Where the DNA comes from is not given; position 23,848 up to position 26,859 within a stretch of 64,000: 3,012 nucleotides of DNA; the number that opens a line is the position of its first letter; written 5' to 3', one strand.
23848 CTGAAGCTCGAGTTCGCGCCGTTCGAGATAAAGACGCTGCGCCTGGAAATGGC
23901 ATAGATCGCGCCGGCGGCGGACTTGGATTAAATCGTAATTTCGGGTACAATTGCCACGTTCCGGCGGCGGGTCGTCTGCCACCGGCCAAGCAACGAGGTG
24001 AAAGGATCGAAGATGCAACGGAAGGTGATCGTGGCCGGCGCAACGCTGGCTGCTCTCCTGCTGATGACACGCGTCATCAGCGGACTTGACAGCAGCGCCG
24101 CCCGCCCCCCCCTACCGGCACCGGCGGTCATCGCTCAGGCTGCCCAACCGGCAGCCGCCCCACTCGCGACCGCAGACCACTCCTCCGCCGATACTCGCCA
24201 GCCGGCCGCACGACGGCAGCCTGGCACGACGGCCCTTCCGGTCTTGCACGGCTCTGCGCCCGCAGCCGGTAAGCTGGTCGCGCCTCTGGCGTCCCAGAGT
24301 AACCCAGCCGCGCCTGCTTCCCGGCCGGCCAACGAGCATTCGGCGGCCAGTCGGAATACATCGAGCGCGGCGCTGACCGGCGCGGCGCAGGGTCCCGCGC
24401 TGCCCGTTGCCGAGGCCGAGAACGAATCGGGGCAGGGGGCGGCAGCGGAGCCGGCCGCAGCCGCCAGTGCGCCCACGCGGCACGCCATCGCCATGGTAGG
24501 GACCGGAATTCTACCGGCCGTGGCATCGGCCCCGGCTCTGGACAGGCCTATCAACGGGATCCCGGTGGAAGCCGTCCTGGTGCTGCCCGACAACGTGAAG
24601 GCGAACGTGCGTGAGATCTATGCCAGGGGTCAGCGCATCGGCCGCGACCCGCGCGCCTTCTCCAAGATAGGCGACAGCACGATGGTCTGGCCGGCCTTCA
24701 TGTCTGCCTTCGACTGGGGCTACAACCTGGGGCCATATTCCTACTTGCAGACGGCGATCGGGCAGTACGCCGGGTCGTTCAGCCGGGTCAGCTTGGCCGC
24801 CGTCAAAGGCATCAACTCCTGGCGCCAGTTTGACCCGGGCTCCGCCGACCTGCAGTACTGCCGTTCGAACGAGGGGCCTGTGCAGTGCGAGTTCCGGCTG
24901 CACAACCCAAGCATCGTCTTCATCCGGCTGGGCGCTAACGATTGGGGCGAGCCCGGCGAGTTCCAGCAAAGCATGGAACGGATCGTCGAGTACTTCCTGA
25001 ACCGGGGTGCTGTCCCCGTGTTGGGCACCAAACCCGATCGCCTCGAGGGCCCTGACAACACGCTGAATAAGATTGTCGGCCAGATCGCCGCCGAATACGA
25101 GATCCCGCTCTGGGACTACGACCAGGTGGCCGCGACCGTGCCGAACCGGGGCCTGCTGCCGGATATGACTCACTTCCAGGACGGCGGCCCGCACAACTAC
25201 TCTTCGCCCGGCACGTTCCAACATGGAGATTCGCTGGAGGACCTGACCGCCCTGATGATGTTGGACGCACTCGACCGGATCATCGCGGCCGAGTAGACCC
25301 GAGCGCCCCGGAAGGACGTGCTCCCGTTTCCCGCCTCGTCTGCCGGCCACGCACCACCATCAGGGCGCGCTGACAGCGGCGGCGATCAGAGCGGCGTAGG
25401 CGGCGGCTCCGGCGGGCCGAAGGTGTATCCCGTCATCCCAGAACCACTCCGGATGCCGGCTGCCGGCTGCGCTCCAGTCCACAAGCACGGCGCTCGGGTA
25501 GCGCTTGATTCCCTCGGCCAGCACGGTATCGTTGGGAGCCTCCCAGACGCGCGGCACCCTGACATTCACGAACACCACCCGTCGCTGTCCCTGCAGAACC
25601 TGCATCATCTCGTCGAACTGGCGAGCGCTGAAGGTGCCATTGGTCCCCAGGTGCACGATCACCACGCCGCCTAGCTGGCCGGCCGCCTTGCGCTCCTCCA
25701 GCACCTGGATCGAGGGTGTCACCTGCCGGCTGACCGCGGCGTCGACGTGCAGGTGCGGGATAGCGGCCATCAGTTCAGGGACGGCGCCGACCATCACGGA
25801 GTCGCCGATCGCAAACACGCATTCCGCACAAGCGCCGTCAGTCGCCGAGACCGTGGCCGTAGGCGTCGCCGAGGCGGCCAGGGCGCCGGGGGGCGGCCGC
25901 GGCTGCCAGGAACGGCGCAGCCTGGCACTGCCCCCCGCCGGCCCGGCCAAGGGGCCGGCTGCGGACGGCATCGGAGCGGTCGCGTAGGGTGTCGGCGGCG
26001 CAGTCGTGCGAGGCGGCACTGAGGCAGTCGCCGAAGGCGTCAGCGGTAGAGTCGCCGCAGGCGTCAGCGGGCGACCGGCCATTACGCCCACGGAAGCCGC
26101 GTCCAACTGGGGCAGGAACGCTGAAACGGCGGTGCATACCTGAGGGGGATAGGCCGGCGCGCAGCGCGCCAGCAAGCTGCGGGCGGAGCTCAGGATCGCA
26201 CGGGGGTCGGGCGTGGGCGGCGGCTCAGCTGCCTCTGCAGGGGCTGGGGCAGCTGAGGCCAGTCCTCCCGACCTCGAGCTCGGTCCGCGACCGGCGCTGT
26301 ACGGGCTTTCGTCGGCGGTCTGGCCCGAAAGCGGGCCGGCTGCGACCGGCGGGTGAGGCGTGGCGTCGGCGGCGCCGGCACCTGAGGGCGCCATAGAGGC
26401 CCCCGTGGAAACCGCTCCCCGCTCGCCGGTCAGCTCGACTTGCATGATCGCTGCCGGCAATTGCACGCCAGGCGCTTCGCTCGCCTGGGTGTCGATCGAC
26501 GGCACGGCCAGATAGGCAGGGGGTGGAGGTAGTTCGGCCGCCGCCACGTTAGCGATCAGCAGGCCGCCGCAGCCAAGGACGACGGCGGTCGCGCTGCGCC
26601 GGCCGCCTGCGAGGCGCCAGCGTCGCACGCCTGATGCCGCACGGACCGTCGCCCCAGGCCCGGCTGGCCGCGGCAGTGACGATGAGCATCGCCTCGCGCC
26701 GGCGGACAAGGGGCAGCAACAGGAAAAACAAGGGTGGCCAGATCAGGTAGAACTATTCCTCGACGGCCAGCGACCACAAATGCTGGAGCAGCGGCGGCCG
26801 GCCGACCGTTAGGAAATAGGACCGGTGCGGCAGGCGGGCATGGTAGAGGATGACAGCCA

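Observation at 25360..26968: Decaying OafA-like AT3-SGNH O-acyltransferase with an amber codon exactly in the VEEQFY motif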

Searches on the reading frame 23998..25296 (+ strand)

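Call 5: search_protein_families(library=pfam, proteins=[window:23998-25296:+], max_evalue=0.1)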
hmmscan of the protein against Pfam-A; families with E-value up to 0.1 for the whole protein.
window:23998-25296:+ (432 aa): 1 family
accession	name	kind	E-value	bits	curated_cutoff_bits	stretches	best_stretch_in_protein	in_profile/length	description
PF13472.12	Lipase_GDSL_2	-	1.1e-05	26.4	32.9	1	241-393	14-171/178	GDSL-like Lipase/Acylhydrolase family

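Call 6: search_protein_families(library=ncbifam, proteins=[window:23998-25296:+], max_evalue=0.1)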
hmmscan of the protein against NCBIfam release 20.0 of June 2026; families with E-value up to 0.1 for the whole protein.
window:23998-25296:+ (432 aa): 0 families

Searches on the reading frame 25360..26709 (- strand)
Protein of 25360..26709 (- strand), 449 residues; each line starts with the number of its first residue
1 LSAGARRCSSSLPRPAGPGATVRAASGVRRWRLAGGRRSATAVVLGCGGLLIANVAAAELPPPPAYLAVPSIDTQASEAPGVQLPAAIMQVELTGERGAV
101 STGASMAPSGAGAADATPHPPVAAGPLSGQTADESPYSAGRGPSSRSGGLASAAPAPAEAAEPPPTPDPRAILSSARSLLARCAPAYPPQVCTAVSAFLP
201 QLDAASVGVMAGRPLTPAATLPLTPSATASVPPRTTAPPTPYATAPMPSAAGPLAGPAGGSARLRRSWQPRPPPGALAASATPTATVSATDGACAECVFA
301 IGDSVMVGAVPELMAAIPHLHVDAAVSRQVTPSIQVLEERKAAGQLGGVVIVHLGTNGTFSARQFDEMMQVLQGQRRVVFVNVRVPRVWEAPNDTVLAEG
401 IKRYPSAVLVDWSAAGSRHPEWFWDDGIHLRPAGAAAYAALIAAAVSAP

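Call 5: search_protein_families(library=pfam, proteins=[window:25360-26709:-], max_evalue=0.1)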
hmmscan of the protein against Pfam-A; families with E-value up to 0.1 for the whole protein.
window:25360-26709:- (449 aa): 0 families

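Call 6: search_protein_families(library=ncbifam, proteins=[window:25360-26709:-], max_evalue=0.1)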
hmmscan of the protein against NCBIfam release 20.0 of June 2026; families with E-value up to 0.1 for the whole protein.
window:25360-26709:- (449 aa): 0 families

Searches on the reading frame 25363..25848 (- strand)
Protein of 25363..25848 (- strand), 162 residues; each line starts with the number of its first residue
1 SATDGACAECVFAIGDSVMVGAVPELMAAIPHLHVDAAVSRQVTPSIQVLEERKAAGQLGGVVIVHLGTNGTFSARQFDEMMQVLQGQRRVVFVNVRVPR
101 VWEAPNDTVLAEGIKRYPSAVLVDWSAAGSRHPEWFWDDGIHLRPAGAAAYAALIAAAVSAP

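Call 7: find_homologous_proteins(query=window:25363-25848:-, max_evalue=0.001)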
Query seq(162 aa) (162 aa): 396 proteins with E <= 0.001 among 1362 candidates; the best 120 are listed.
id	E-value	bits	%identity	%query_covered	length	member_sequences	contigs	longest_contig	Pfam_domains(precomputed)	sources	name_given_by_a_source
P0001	1.1e-75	271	74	100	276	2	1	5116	-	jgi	jgi:hypothetical protein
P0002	9.5e-70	252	77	90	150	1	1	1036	-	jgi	jgi:lysophospholipase L1-like esterase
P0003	6.2e-66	239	72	80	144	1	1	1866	-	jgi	jgi:lysophospholipase L1-like esterase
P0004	6.2e-58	213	65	94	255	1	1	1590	-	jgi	jgi:lysophospholipase L1-like esterase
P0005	1.3e-57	212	63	93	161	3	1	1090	-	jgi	jgi:lysophospholipase L1-like esterase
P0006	2.4e-57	211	71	82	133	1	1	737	-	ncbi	-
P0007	4.9e-57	210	62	100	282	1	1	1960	-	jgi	jgi:lysophospholipase L1-like esterase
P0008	2.8e-56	208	63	93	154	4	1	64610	-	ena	-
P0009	3.9e-56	207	64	94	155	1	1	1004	-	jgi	-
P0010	1.2e-55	206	62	93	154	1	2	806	-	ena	-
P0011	2.5e-55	205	65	90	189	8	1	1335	-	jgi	jgi:hypothetical protein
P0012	2.6e-55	205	63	91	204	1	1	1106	-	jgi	jgi:lysophospholipase L1-like esterase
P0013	4.2e-55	204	61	90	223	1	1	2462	-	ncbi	ncbi:MAG: hypothetical protein C4309_12610 [Chloroflexota bacterium]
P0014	5.6e-55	204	65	93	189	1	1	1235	-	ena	-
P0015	5.6e-55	204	60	86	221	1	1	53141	-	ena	-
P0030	1.5e-51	193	64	91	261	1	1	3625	-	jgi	jgi:hypothetical protein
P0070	1.1e-45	174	56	93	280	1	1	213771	-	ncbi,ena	-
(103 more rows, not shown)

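Call 8: find_encoding_contigs(protein=P0001, flank=5000, max_places=3)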
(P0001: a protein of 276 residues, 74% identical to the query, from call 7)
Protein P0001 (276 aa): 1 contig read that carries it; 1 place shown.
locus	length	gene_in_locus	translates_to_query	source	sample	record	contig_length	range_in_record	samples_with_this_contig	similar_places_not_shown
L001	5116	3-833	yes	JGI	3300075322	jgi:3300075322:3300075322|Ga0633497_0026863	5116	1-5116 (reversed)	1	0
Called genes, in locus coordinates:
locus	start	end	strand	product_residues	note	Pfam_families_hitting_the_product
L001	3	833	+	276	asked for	?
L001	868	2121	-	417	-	-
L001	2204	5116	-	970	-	?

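Call 9: find_encoding_contigs(protein=P0008, flank=6000, max_places=3)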
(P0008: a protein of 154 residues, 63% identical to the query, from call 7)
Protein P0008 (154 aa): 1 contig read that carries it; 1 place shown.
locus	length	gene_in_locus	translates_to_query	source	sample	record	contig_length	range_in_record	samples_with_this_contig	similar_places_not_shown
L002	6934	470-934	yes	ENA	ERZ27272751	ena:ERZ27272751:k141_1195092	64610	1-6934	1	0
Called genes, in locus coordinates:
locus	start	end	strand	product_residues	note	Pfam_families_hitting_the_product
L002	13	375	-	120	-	-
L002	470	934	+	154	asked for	-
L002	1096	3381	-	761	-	PF01315:Ald_Xan_dh_C, PF02738:MoCoBD_1, PF20256:MoCoBD_2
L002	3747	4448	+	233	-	PF00392:GntR, PF07729:FCD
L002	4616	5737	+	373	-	PF01408:GFO_IDH_MocA, PF22725:GFO_IDH_MocA_C3, PF02894:GFO_IDH_MocA_C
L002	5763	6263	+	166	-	PF01243:PNPOx_N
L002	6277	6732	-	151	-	PF01575:MaoC_dehydratas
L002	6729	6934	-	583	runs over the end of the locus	PF00150:Cellulase (weak), PF02449:Glyco_hydro_42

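Call 10: find_encoding_contigs(protein=P0070, flank=6000, max_places=3)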
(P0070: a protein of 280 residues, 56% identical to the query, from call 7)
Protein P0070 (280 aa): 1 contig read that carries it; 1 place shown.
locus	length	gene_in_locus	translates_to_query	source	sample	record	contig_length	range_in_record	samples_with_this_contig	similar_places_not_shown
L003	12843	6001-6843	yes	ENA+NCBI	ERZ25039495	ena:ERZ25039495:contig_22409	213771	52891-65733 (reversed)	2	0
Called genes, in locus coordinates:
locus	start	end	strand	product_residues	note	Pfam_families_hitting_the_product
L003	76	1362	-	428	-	PF00561:Abhydrolase_1, PF12697:Abhydrolase_6 (faint)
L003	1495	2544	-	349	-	PF10518:TAT_signal (weak), PF03734:YkuD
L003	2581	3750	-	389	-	PF00155:Aminotran_1_2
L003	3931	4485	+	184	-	PF04264:YceI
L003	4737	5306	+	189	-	-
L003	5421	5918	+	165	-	PF01613:Flavin_Reduct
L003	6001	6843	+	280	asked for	-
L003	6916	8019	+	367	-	PF01547:SBP_bac_1, PF13416:SBP_bac_8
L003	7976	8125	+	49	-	-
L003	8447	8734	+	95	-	-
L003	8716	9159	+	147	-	-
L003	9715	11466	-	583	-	PF13751:DDE_Tnp_1_6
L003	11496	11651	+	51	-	-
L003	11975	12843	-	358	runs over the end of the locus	-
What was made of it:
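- Some sit on long contigs with no AT3 gene nearby (calls 9, 10).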

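Call 18: find_related_loci(query=A2, collection=genome_contigs, flank=6000)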
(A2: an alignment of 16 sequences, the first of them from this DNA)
Query A2 (155 aa) in genome_contigs; peptide patterns used: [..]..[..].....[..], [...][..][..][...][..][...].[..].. (x = any residue, [..] = any of these).
599 stretches matched a pattern (row limit reached: there are more); 576 encode a relative of the query (tblastn E <= 1e-3); the best 80 are kept; 80 distinct loci.
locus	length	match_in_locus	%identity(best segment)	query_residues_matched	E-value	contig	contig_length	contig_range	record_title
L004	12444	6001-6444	63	2-149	5e-61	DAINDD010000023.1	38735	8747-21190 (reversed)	MAG TPA_asm: Chloroflexota bacterium isolate CTOTU41506 NODE_698_length_38735_cov_5.214245, whole genome shotgun sequenc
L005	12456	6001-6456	60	4-155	8e-59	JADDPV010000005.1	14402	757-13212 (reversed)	MAG: Rubrobacter sp. isolate LC3_2 AB19_LC3_698_length_14426_cov_63, whole genome shotgun sequence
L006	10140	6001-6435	59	4-148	7e-56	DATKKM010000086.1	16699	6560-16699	MAG TPA_asm: Dehalococcoidia bacterium isolate SMAG_U14657 k141_3004520, whole genome shotgun sequence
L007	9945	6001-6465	54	4-155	6e-53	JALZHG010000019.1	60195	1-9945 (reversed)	MAG: Chloroflexota bacterium isolate PEA bin11 SC8832_NODE_22_length_60195_cov_1.461311, whole genome shotgun sequence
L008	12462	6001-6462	54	1-154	4e-53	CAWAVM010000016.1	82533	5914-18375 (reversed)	MAG: uncultured Chloroflexia bacterium isolate MFD05684.bin.1.182 genome assembly, contig: contig_43727, whole genome sh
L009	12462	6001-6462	53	1-154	6e-53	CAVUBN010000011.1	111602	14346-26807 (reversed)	MAG: uncultured Chloroflexia bacterium isolate MFD05684.bin.2.170 genome assembly, contig: contig_36755, whole genome sh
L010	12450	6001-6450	58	4-153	6e-53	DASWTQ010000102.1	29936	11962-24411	MAG TPA_asm: Herpetosiphonaceae bacterium isolate SMAG_U3579 k141_266725, whole genome shotgun sequence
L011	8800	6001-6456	59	3-153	7e-53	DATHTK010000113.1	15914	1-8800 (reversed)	MAG TPA_asm: Rubrobacteraceae bacterium isolate SMAG_U16075 k141_1262370, whole genome shotgun sequence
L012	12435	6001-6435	53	4-148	3e-52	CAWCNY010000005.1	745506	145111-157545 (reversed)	MAG: uncultured Chloroflexia bacterium isolate MFD04944.bin.1.43 genome assembly, contig: contig_69090, whole genome sho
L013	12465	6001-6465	58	1-154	4e-52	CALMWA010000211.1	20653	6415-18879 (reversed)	MAG TPA_asm: uncultured actinobacterium isolate SRR6670123_bin.74_CONCOCT_v1.1_MAG genome assembly, contig: ERZ534009.10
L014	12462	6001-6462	52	1-154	5e-52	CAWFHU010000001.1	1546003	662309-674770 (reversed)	MAG: uncultured Chloroflexia bacterium isolate MFD02416.bin.2.190 genome assembly, contig: contig_11569, whole genome sh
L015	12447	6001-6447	54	4-152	3e-51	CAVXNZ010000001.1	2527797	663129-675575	MAG: uncultured Chloroflexia bacterium isolate MFD01721.bin.1.126 genome assembly, contig: contig_14170, whole genome sh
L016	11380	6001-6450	55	4-153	3e-51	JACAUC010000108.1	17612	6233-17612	MAG: Candidatus Chloroheliaceae bacterium isolate L227-5C MAG2_108, whole genome shotgun sequence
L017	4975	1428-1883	55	4-155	7e-51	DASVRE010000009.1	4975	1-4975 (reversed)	MAG TPA_asm: Rubrobacteraceae bacterium isolate SMAG_U3228 k141_291364, whole genome shotgun sequence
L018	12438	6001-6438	58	4-149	6e-51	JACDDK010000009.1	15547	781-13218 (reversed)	MAG: Rubrobacter sp. isolate MGR_bin332 SD2900_NODE_789_length_15547_cov_1.361479, whole genome shotgun sequence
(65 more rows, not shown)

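Call 26: find_related_loci(query=window:25363-25827:-, collection=metagenome_contigs, flank=8000)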
Query seq(155 aa) (155 aa) in metagenome_contigs; peptide patterns used: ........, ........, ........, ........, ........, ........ (x = any residue, [..] = any of these).
207 stretches matched a pattern; 15 encode a relative of the query (tblastn E <= 1e-3); 15 distinct loci.
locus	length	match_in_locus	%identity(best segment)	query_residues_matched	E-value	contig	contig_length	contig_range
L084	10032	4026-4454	80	2-144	2e-80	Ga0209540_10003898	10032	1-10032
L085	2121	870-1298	80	2-144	5e-83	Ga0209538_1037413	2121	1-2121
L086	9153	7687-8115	80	2-144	1e-80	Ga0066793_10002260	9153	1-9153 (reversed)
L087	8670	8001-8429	80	2-144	2e-80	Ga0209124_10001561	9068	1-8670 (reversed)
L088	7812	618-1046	80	2-144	2e-80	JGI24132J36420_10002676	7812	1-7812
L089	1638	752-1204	67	4-154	6e-67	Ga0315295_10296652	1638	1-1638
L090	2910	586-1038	67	4-154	1e-64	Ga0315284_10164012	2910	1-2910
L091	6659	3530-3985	66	4-155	4e-64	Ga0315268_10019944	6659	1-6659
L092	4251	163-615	57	4-153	7e-53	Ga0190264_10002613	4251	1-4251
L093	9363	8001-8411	61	4-140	4e-53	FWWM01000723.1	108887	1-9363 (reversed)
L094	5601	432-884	57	4-153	2e-52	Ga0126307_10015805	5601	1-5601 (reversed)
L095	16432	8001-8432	54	7-152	6e-47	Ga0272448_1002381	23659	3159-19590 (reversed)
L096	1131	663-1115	46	4-154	2e-49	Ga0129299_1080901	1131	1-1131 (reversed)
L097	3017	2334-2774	48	8-155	3e-42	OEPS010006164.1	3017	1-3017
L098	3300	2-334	58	42-153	5e-41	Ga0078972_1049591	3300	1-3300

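Call 35: search_solved_structures(query=A2, max_evalue=1, show_alignments=2)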
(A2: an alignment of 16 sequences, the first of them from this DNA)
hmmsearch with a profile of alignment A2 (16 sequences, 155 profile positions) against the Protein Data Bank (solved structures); distinct sequences matched with E-value up to 1: 11.
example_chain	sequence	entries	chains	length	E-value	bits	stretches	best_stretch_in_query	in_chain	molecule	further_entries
6vjp_A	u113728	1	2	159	8.7e-35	122.9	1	7-153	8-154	Acetyltransferase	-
6wn9_A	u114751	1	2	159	1.7e-34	122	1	7-153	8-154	Acetyltransferase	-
5ug1_A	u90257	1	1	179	1.1e-15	60.8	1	5-153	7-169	Acyltransferase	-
5ufy_A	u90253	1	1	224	2.4e-15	59.8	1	5-153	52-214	Acyltransferase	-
5u5i_A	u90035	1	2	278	0.018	18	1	80-134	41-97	HTPA Reductase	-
5u5n_A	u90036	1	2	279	0.018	18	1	80-134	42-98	HTPA Reductase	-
8gr2_A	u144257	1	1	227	0.066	16.1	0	6-31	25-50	DUF459 domain-containing protein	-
8tlb_A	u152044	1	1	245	0.08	15.9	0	6-31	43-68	Peptidoglycan O-acetyltransferase B (PatB)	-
4c1b_A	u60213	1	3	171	0.19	14.7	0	3-65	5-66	ORF1-ENCODED PROTEIN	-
7trr_A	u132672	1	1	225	0.65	12.9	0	106-152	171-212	Peptidoglycan O-acetyltransferase B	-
7tjb_A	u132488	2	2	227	0.67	12.9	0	106-152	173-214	Peptidoglycan O-acetyltransferase B | Periplasmic protein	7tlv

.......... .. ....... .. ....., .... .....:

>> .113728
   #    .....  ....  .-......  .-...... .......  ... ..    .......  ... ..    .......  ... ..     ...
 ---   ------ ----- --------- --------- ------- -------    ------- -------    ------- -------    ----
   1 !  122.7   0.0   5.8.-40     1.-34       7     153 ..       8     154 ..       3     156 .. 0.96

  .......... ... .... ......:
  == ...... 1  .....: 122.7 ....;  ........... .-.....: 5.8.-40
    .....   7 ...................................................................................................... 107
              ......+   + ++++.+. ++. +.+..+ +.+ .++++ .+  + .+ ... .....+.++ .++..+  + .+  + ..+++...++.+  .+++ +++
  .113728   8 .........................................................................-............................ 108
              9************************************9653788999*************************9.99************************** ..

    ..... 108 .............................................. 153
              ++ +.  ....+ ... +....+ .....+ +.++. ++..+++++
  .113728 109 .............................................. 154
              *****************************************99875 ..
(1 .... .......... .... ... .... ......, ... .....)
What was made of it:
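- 25363..25824 (-): OatA-type SGNH domain, uninterrupted. Ser304 (GDS), Asn357 (GTNG), Asp426 and His429 (DGIH) are all present. Call 35 (family profile against 6VJP, E 8.7e-35).
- On SGNH-AT3 family, OatA type: Family profile: 6VJP E 8.7e-35, 5UFY E 2.4e-15 (call 35).
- On OafA/OafB-type SGNH: No Oaf structure is matched by sequence at E <= 1 (call 35).
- Closest known: OafA/OafB, Salmonella O-antigen O-acetyltransferases. Different: No solved Oaf SGNH domain is matched by the family profile at E <= 1 (call 35).
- Closest known: PatA/PatB and other split systems. Different: It is matched only at E 0.08-0.7 (call 35).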

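Call 36: search_protein_families(library=pfam, proteins=[L084:1914-4487:+], max_evalue=0.01)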
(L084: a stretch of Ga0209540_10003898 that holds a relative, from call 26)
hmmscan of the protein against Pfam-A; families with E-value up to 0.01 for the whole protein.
L084:1914-4487:+ (858 aa): 1 family
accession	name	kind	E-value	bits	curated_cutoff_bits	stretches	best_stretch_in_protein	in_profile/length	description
PF01757.29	Acyl_transf_3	-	2e-29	103.2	31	1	27-354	3-320/326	Acyltransferase domain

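Call 47: search_solved_structures(query=L084:1914-4487:+, max_evalue=0.01)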
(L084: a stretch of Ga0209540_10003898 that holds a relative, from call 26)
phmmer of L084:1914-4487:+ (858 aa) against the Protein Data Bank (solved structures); distinct sequences matched with E-value up to 0.01: 3.
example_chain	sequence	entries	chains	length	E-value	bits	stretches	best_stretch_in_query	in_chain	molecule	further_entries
6vjp_A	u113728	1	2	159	1.4e-24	89.5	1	708-852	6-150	Acetyltransferase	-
6wn9_A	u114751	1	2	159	5.6e-24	87.5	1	708-852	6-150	Acetyltransferase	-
6een_B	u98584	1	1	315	0.0012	20.3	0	731-784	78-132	Designer Pentatricopeptide Protein dPPR10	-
